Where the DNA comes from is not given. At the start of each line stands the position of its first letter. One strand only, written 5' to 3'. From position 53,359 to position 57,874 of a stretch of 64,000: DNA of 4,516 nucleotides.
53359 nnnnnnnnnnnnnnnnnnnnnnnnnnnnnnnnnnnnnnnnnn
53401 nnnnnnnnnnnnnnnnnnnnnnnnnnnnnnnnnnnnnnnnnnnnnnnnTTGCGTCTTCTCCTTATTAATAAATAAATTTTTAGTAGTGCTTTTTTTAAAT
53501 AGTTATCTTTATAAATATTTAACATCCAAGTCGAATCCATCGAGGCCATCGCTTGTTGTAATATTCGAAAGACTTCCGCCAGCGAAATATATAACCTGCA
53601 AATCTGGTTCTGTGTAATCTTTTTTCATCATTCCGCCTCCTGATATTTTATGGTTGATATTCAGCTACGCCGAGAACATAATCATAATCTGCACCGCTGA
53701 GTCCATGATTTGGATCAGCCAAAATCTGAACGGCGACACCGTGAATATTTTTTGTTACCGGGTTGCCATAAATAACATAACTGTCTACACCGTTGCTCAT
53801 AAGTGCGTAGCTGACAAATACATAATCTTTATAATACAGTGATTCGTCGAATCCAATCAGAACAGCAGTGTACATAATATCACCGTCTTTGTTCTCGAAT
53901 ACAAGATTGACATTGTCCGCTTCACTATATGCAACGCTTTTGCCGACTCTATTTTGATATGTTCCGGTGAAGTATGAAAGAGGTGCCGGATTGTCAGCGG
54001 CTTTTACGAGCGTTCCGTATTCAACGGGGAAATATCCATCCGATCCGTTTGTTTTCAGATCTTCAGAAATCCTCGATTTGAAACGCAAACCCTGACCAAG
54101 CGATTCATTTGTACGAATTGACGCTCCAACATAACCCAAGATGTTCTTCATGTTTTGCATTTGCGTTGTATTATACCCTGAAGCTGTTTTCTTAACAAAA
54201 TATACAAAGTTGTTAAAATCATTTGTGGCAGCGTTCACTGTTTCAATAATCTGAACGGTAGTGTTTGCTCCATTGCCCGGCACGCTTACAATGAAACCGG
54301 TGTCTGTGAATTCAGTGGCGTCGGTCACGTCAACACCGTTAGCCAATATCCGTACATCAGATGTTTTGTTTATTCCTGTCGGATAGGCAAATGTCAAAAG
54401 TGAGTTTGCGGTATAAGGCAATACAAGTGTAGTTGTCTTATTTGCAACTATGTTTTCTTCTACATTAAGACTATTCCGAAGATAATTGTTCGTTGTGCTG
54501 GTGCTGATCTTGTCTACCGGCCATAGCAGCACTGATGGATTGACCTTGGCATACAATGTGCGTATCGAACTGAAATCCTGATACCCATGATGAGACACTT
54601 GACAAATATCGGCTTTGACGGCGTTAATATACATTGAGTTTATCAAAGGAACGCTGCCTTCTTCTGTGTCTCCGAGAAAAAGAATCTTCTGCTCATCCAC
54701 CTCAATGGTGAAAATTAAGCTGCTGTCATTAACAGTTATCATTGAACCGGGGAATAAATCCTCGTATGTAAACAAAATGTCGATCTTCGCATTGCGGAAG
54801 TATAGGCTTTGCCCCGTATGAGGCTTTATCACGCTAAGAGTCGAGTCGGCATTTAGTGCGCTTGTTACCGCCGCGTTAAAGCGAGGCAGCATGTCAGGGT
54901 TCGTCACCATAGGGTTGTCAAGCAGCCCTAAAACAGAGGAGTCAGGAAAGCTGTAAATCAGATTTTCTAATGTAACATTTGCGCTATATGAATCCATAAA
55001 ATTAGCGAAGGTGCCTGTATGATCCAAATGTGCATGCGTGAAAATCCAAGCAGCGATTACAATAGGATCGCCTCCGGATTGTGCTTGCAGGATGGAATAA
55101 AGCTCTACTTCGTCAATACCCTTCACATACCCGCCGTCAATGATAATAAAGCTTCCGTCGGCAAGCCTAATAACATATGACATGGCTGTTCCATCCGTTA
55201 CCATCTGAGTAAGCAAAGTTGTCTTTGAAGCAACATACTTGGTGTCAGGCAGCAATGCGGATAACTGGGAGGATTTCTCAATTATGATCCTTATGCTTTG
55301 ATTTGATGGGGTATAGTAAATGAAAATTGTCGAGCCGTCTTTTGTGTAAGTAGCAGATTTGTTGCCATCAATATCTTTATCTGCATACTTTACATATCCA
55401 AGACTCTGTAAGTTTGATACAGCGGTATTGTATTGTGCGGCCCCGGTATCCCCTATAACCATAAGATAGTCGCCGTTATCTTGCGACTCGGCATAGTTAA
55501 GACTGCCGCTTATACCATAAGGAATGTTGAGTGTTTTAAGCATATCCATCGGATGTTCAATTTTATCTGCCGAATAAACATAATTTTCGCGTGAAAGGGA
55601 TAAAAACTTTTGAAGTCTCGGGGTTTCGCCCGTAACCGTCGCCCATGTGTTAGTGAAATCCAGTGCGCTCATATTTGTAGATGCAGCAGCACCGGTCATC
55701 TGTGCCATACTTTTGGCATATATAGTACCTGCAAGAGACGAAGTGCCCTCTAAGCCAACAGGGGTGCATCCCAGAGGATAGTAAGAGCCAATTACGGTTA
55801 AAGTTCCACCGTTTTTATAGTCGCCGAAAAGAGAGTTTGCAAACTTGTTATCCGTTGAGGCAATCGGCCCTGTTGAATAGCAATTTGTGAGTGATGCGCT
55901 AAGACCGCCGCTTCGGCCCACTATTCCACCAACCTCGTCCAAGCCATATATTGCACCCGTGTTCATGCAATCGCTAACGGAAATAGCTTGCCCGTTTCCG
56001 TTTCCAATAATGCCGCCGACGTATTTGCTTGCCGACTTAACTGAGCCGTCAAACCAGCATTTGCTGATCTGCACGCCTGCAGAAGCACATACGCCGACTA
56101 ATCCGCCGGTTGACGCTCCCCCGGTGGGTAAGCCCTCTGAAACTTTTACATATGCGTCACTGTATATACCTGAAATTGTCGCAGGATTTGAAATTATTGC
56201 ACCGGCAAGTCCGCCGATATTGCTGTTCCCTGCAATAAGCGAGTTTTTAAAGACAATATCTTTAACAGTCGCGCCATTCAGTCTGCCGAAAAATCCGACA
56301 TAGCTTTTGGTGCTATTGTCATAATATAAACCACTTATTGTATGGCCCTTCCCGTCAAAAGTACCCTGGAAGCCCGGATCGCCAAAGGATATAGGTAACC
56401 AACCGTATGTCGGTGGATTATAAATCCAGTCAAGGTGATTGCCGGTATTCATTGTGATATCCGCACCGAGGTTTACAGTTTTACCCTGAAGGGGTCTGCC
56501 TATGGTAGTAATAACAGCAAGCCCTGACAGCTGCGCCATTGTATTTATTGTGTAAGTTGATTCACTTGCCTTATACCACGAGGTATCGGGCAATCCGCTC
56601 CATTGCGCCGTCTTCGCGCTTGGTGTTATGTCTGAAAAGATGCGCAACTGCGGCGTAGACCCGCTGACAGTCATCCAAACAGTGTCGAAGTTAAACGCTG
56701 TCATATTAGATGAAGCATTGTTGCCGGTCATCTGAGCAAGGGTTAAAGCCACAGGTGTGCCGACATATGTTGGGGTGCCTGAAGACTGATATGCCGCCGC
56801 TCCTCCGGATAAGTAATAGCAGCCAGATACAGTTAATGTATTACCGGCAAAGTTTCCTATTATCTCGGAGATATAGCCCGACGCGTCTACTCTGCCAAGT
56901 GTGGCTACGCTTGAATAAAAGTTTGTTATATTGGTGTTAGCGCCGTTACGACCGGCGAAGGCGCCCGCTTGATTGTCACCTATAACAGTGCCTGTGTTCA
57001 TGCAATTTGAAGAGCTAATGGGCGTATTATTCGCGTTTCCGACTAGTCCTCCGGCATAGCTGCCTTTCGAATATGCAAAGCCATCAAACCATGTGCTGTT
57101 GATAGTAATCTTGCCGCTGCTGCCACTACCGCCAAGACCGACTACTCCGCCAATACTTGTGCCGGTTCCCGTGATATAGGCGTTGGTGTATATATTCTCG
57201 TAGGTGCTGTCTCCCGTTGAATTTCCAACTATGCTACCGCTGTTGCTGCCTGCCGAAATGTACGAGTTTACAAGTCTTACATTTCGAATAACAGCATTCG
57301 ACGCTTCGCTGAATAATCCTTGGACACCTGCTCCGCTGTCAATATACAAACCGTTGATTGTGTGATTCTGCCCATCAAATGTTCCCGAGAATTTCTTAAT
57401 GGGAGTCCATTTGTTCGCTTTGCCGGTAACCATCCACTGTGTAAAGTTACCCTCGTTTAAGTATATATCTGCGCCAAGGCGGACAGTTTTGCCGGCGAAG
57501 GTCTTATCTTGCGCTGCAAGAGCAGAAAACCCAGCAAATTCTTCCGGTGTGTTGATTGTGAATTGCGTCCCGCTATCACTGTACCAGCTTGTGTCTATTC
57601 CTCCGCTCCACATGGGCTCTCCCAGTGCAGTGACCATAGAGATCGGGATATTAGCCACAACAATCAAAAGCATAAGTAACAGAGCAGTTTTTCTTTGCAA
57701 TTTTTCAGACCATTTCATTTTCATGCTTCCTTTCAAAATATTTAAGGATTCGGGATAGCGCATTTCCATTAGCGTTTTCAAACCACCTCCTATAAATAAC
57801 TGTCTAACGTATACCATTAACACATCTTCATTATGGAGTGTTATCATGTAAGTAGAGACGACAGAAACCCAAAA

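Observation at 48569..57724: Operon of paralogous GLUG beta-helix surface proteins and twice-duplicated exported MBL-fold domain: candidate undescribed cell-surface system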

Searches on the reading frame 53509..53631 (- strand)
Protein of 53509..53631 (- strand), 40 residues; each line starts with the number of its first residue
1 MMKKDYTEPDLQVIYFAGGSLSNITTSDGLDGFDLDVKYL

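Call 6: search_protein_families(library=ncbifam, proteins=[window:53509-53631:-], max_evalue=0.1)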
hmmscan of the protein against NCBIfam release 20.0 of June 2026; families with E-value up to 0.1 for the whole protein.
window:53509-53631:- (40 aa): 0 families

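Call 66: search_protein_families(library=ncbifam, proteins=[window:53512-53631:-], max_evalue=10)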
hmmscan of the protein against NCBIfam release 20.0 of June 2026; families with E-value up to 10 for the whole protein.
seq(40 aa): 0 families

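Call 67: search_protein_families(library=pfam, proteins=[window:53512-53631:-], max_evalue=10)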
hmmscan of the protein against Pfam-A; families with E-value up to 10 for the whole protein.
seq(40 aa): 0 families
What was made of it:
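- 53509..53631 (-): Micro-ORF m (40 aa, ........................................), a member of a conserved micro-protein family. No Pfam or NCBIfam family matches (calls 6, 66, 67).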

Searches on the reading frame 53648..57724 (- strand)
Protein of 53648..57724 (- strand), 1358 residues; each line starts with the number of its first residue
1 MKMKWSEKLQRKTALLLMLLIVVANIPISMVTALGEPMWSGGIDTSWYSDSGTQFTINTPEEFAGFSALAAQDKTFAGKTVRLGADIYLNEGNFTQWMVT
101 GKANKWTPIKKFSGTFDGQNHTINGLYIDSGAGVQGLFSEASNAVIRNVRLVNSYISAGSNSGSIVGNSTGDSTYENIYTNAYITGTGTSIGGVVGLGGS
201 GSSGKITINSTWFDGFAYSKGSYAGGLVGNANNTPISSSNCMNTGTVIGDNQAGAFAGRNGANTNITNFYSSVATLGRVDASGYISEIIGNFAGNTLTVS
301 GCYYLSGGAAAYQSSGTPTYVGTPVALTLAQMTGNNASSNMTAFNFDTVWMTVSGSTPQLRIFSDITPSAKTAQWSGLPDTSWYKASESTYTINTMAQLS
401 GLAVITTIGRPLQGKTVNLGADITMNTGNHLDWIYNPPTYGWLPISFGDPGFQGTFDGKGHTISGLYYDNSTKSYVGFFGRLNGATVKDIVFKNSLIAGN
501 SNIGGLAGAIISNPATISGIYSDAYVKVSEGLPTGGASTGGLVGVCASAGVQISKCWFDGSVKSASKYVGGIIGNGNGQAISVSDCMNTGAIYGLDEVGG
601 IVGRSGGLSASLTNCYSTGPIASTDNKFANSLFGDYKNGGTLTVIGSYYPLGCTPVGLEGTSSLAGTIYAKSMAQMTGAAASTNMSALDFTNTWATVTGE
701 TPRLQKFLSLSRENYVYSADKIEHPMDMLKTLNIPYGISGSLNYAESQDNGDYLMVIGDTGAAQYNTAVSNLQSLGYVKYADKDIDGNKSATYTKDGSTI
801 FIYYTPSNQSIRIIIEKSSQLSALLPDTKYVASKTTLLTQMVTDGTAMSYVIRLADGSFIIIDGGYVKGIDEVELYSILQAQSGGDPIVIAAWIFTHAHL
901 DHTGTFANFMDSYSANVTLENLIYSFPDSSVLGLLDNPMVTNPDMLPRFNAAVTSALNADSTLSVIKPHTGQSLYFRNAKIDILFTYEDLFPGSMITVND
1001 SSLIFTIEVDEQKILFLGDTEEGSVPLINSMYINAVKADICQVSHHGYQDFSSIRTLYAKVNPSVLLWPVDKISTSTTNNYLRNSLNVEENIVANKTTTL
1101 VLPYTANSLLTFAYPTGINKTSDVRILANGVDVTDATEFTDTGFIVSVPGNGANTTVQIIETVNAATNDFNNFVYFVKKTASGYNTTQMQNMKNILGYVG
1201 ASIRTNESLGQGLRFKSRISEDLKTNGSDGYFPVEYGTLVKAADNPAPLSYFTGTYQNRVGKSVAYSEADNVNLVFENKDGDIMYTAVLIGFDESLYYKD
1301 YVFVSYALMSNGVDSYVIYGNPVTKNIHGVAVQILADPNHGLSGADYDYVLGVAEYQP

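Call 5: search_protein_families(library=pfam, proteins=[window:53648-57724:-], max_evalue=0.01)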
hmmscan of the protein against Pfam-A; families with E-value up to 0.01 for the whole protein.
window:53648-57724:- (1358 aa): 3 families
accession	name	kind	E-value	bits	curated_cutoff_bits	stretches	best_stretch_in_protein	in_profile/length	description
PF00753.33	Lactamase_B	-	3.5e-09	37.3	22.7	1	844-1049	3-174/196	Metallo-beta-lactamase superfamily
PF05342.19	Peptidase_M26_N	-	0.00014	21.6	27.7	0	112-178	187-246/250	M26 IgA1-specific Metallo-endopeptidase N-terminal region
PF07581.17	Glug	-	0.0035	18.1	20.5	1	598-619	5-25/28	The GLUG motif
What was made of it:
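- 53648..57724 (-): Gene A: secreted 1356/1358-aa protein. Layout: signal peptide, two GLUG beta-helix modules, alpha/beta pre-domain, MBL domain, then a 254-aa tail of unknown fold. Pfam Lactamase_B 37.3 bits, above the cut-off; Glug and Peptidase_M26_N below their cut-offs (call 5).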

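Call 6: search_protein_families(library=ncbifam, proteins=[window:53648-57724:-], max_evalue=0.1)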
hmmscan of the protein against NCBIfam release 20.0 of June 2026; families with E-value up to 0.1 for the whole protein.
window:53648-57724:- (1358 aa): 8 families
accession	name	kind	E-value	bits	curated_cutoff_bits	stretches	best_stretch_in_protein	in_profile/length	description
TIGR00361.1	ComEC_Rec2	equivalog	2.8e-07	29.1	190.05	1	887-1090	489-647/663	DNA internalization-related competence protein ComEC/Rec2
NF041809.1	Avs1a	equivalog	1.1e-05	24.4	420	1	997-1061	250-316/387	AVAST type 1 anti-phage system MBL fold metallo-hydrolase Avs1a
NF008580.0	PRK11539.1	equivalog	5.2e-05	21.8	969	1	995-1067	617-688/758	ComEC family protein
NF049846.1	blaAHM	exception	0.00068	18.6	590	1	997-1051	192-244/304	AHM family subclass B3-like metallo-beta-lactamase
NF012229.1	bla_class_B_core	domain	0.0065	16.7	100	1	856-918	23-79/139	metallo-beta-lactamase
NF040469.1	blaEFM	exception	0.025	13.7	610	1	849-915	71-134/302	EFM family subclass B3 metallo-beta-lactamase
NF012140.0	blaBJP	exception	0.054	12.3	600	0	843-914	52-118/294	BJP family subclass B3 metallo-beta-lactamase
TIGR03675.1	arCOG00543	equivalog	0.092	10.9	580.2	0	856-906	196-245/631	beta-CASP ribonuclease aCPSF1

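Call 8: search_solved_structures(query=window:53648-57724:-, max_evalue=1)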
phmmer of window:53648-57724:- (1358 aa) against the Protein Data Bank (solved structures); distinct sequences matched with E-value up to 1: 19.
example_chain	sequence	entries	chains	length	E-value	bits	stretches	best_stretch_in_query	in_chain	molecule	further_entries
3ie1_A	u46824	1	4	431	0.073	13.8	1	852-916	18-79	Ribonuclease TTHA0252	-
2dkf_A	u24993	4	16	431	0.074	13.8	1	852-916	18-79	metallo-beta-lactamase superfamily protein | Ribonuclease TTHA0252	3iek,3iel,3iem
3ie2_A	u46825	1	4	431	0.074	13.8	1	852-916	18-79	Ribonuclease TTHA0252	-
3ie0_A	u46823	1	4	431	0.074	13.8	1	852-916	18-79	Ribonuclease TTHA0252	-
3idz_A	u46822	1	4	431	0.074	13.8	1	852-916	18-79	Ribonuclease TTHA0252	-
8dq0_A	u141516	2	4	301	0.31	11.7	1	848-906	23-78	2-aminobenzoylacetyl-CoA thioesterase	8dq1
2vw8_A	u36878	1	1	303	0.31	11.7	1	848-906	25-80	PA1000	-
3dh8_A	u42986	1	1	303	0.31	11.7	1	848-906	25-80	Uncharacterized protein PA1000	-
2q0i_A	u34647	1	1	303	0.31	11.7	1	848-906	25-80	Quinolone signal response protein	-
5hio_A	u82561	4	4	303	0.31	11.7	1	848-906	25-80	PqsE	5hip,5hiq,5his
7r3f_A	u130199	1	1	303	0.31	11.7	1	848-906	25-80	2-aminobenzoylacetyl-CoA thioesterase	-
7u6g_A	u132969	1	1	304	0.31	11.7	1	848-906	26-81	Quinolone signal response protein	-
7tz9_A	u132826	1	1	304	0.31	11.7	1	848-906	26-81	Quinolone signal response protein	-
7kgw_A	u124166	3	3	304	0.31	11.7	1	848-906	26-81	2-aminobenzoylacetyl-CoA thioesterase | Quinolone signal response protein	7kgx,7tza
2q0j_A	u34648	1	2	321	0.34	11.6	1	848-906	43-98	Quinolone signal response protein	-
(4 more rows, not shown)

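Call 15: find_homologous_proteins(query=window:53648-57724:-, max_evalue=0.00001)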
Query window:53648-57724:- (1358 aa): 832 proteins with E <= 0.00001 among 8000 candidates; the best 120 are listed.
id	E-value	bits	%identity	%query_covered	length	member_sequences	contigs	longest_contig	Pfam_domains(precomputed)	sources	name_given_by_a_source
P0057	0.0e+0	3018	100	100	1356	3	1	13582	PF00753.34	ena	-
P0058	6.6e-266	904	31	51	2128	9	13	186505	-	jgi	-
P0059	1.2e-255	870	33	52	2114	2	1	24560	-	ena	-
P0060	7.7e-254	864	31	51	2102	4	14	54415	-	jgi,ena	-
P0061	2.4e-245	835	33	49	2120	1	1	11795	-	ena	-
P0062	7.6e-236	804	32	49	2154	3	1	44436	-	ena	-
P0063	8.1e-226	771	32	52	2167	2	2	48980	-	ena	-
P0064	5.9e-220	751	34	41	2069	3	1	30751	-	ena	-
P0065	4.3e-216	739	33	43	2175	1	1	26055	-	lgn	-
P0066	4.3e-214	732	32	49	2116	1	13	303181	-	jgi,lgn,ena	-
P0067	7.7e-214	731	34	50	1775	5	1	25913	PF05342.20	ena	-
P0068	4.8e-212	725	33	43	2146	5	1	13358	-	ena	-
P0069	9.3e-212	724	32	49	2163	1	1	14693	-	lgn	-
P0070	1.7e-210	720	34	50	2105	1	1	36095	PF05342.20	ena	-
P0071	6.9e-206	705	33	49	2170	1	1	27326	-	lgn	-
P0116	2.5e-155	537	32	53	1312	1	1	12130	PF03009.24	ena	-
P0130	2.8e-128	448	29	76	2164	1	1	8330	PF00753.34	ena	-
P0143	1.0e-93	333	32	47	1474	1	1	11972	PF00753.34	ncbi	-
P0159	2.7e-54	203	26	43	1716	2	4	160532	PF03372.30,PF07581.18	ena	-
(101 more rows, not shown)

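Call 17: find_encoding_contigs(protein=P0057, flank=10000, max_places=3)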
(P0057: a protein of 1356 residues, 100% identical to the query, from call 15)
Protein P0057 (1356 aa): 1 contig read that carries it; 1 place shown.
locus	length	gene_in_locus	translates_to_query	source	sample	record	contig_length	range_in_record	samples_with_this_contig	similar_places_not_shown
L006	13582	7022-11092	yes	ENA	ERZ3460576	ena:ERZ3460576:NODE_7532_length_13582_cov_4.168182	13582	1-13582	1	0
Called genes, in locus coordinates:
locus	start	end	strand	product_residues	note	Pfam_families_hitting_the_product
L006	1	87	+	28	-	?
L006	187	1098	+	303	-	PF02311:AraC_binding, PF00165:HTH_AraC (weak), PF12833:HTH_18 (weak)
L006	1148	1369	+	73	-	-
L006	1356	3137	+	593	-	PF03747:ADP_ribosyl_GH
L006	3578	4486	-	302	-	PF07748:Glyco_hydro_38C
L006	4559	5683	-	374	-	PF01074:Glyco_hydro_38N, PF09261:Alpha-mann_mid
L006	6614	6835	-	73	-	PF01527:HTH_Tnp_1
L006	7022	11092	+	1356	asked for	PF00753:Lactamase_B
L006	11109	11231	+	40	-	-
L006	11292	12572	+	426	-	-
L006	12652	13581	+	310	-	?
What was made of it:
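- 53648..57724 (-): An identical protein lies on an independent metagenome contig, L006 (call 17).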

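Call 23: search_protein_families(library=pfam, proteins=[P0143, P0130, P0116], max_evalue=1)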
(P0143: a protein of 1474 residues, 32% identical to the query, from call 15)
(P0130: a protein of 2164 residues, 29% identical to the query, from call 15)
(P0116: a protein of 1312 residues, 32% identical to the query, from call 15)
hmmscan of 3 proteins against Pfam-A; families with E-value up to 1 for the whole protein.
P0143 (1474 aa): 2 families
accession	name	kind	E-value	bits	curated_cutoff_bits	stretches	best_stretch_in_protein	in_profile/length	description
PF00753.33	Lactamase_B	-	5.1e-08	33.5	22.7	1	1186-1260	9-77/196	Metallo-beta-lactamase superfamily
PF07581.17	Glug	-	0.00064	20.4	20.5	3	562-592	1-28/28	The GLUG motif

P0130 (2164 aa): 3 families
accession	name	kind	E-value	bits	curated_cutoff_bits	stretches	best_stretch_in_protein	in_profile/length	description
PF00753.33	Lactamase_B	-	2.5e-07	31.3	22.7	1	1847-1919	6-70/196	Metallo-beta-lactamase superfamily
PF07581.17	Glug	-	0.023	15.5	20.5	1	515-541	3-28/28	The GLUG motif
PF24890.1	ALN_composite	-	0.048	14.1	27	0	961-979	13-31/55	Allantoinase, composite domain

P0116 (1312 aa): 3 families
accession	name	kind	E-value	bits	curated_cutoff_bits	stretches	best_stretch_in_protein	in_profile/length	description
PF03009.23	GDPD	-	1.5e-19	71.5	23.6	1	1116-1212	6-94/244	Glycerophosphoryl diester phosphodiesterase family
PF00388.25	PI-PLC-X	-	0.0018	18.4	23.1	1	1120-1164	26-70/144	Phosphatidylinositol-specific phospholipase C, X domain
PF17618.7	SL4P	-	0.097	13.2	28.1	0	46-79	43-76/88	Uncharacterized Strongylid L4 protein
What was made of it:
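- GLUG modules are fused to GDPD (P0116) and Exo_endo_phos (P0159) as well as to MBL (calls 15, 23).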

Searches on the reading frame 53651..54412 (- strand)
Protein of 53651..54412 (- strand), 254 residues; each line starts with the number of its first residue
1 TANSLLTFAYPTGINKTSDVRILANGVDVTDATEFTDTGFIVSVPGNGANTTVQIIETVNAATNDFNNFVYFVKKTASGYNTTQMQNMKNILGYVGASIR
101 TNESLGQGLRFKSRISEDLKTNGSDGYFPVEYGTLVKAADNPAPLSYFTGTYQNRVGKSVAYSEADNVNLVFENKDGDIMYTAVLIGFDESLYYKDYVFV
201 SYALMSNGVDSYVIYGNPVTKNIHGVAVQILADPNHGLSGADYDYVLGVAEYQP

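Call 23: search_protein_families(library=pfam, proteins=[window:53651-54412:-], max_evalue=1)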
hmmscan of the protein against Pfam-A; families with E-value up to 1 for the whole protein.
window:53651-54412:- (254 aa): 0 families
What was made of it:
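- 53651..54412 (-): C-terminal tail of A (aa 1105-1358); fold not resolved. No Pfam match (call 23).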
